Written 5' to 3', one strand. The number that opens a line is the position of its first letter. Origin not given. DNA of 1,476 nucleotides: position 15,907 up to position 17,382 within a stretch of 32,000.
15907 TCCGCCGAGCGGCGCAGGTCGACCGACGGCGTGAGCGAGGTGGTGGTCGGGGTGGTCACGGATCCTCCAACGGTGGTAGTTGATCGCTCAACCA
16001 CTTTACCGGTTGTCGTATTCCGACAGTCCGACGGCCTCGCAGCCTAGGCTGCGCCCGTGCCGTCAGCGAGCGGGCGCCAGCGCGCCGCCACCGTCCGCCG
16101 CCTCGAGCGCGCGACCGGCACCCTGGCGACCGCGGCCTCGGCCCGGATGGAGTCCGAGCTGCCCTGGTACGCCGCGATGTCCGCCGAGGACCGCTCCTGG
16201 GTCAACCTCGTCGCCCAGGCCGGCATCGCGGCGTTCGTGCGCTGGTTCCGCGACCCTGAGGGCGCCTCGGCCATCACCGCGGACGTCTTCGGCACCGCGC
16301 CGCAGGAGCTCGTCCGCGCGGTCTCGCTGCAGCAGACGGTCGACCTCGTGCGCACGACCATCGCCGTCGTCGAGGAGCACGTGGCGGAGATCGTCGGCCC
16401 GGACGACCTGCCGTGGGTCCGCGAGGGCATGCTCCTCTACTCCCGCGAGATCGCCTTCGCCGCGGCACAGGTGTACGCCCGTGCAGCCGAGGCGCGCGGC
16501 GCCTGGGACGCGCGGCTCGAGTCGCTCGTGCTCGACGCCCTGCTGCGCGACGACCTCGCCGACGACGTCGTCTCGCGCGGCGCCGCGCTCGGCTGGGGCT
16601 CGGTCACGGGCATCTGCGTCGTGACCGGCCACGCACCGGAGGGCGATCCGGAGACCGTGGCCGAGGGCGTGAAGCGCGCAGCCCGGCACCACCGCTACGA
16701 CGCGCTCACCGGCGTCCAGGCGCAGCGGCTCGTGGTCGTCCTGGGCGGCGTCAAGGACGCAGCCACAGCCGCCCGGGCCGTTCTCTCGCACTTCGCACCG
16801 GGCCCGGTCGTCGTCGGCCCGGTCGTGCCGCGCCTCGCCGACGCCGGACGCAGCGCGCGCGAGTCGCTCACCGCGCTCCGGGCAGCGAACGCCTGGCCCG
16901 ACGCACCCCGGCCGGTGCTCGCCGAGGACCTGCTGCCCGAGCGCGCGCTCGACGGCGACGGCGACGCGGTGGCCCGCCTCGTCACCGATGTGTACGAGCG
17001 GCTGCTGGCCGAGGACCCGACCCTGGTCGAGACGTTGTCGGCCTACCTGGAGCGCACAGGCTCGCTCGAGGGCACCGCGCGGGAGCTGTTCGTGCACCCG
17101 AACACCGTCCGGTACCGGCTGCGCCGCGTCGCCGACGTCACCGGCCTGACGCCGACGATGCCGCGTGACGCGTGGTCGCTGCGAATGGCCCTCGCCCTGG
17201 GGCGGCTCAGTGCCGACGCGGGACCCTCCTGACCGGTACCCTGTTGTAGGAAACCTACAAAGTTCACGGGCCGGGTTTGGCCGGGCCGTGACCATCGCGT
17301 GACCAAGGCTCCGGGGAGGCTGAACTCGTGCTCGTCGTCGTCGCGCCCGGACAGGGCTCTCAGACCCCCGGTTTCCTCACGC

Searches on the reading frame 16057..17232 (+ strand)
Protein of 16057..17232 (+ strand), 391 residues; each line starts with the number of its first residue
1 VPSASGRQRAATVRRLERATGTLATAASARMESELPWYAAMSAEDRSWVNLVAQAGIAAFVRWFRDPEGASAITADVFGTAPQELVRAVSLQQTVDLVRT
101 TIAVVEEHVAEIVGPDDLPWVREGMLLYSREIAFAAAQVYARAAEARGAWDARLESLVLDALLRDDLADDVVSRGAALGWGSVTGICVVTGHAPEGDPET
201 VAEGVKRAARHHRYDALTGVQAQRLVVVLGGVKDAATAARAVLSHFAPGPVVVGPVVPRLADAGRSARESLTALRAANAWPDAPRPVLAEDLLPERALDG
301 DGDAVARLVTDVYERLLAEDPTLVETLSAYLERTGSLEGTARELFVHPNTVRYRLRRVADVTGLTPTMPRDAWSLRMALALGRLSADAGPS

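Call 19: find_encoding_contigs(protein=window:16057-17232:+, flank=10000, max_places=10)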
Protein window:16057-17232:+ (391 aa): 1 contig read that carries it; 1 place shown.
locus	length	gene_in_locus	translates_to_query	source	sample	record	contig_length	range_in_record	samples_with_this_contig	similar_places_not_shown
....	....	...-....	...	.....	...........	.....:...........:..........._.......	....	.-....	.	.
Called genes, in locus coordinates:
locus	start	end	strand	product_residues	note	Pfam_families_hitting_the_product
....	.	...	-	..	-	?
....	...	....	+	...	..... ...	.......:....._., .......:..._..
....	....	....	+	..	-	?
